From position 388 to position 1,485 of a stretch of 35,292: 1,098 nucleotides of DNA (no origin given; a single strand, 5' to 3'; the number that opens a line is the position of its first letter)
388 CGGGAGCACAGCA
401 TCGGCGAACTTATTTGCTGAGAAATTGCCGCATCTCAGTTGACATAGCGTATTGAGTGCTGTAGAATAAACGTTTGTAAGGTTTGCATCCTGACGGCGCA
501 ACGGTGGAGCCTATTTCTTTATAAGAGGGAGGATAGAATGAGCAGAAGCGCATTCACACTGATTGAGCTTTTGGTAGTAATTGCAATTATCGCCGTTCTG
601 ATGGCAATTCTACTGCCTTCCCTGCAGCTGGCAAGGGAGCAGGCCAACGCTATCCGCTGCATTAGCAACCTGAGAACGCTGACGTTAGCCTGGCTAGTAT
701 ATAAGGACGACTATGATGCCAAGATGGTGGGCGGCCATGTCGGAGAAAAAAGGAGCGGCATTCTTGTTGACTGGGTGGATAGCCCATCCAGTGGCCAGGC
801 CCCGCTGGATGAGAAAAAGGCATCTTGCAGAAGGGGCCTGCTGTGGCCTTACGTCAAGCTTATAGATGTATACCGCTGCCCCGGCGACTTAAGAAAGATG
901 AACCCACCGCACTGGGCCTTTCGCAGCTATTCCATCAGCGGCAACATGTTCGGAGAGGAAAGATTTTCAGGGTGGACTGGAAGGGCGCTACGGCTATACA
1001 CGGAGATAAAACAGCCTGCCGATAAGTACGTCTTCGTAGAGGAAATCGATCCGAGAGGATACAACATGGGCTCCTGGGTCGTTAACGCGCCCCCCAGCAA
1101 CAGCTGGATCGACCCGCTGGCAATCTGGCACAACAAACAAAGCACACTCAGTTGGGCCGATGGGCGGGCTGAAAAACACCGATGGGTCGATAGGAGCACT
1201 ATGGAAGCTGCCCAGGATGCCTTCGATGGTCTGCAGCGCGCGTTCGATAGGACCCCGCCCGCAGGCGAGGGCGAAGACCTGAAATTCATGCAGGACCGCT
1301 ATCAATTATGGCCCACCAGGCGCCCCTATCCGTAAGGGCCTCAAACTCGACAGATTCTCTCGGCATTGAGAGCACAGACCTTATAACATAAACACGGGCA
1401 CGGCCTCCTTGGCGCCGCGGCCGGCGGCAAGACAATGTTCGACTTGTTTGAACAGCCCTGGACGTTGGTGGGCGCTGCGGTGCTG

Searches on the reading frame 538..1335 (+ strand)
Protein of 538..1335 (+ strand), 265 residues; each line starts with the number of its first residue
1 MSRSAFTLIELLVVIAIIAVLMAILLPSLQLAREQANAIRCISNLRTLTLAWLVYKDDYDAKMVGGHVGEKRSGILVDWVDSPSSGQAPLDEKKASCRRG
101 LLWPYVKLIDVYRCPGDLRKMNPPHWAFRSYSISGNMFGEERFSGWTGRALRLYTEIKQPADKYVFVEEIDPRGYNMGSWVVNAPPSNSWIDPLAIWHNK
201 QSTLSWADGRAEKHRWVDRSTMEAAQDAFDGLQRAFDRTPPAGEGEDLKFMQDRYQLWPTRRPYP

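Call 5: search_protein_families(library=pfam, proteins=[window:538-1335:+], max_evalue=0.01)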
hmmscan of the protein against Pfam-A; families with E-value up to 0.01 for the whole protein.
window:538-1335:+ (265 aa): 1 family
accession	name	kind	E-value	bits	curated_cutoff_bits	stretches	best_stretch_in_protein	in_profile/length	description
PF07963.17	N_methyl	-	1.4e-06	28.1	21.2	1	2-26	3-27/27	Prokaryotic N-terminal methylation motif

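Call 9: find_encoding_contigs(protein=window:538-1335:+, flank=10000, max_places=4)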
Protein window:538-1335:+ (265 aa): 14 contigs read that carry it; 4 places shown.
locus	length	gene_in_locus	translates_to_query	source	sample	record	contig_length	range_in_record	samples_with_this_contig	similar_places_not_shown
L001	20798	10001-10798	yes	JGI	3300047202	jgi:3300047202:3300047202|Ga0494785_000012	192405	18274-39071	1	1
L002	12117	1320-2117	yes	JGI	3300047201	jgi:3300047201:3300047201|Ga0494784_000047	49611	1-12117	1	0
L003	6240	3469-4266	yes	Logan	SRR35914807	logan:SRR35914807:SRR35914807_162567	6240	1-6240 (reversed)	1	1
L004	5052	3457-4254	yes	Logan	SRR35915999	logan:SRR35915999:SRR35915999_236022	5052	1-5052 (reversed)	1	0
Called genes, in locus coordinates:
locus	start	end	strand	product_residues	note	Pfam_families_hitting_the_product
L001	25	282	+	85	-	-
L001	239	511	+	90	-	PF19451:DUF5989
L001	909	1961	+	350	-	PF07676:PD40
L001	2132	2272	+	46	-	-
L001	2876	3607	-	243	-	PF01479:S4, PF00849:PseudoU_synth_2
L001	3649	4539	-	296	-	PF01040:UbiA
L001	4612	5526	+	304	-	PF00702:Hydrolase, PF13419:HAD_2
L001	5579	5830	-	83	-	-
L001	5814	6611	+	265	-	-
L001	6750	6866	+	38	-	-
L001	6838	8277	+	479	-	-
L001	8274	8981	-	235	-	PF03853:YjeF_N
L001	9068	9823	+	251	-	PF01975:SurE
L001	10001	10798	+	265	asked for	PF07963:N_methyl (weak)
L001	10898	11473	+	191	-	-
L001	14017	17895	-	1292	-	PF07691:PA14, PF05048:NosD, PF13229:Beta_helix, PF05048:NosD, PF13229:Beta_helix, PF05048:NosD, PF13229:Beta_helix, PF05048:NosD, +2 more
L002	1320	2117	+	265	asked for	PF07963:N_methyl (weak)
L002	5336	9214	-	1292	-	PF07691:PA14, PF05048:NosD, PF13229:Beta_helix, PF05048:NosD, PF13229:Beta_helix, PF05048:NosD, PF13229:Beta_helix, PF05048:NosD, +2 more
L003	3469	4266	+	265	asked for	PF07963:N_methyl (weak)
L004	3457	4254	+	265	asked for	PF07963:N_methyl (weak)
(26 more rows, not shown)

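Call 88: search_protein_families(library=ncbifam, proteins=[window:538-1335:+], max_evalue=0.00001)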
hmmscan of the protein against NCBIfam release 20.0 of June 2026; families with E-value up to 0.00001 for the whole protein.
window:538-1335:+ (265 aa): 5 families
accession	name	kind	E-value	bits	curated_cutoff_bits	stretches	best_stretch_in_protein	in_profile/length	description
TIGR01710.1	typeII_sec_gspG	equivalog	1.8e-07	31.3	88.85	1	5-58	2-55/134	type II secretion system major pseudopilin GspG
NF040999.1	pilin_ComGC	equivalog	5.2e-07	29.8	75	1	4-38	2-36/84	competence type IV pilus major pilin ComGC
TIGR02532.1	IV_pilin_GFxxxE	domain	2.1e-06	27.4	16.3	1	4-26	2-24/24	prepilin-type N-terminal cleavage/methylation domain-containing protein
NF007862.0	PRK10574.1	equivalog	2.9e-06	27.5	138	1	3-31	4-32/145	prepilin peptidase-dependent pilin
NF041013.1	T4P_ComGE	equivalog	5e-06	26.5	49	1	5-39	5-39/83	competence type IV pilus minor pilin ComGE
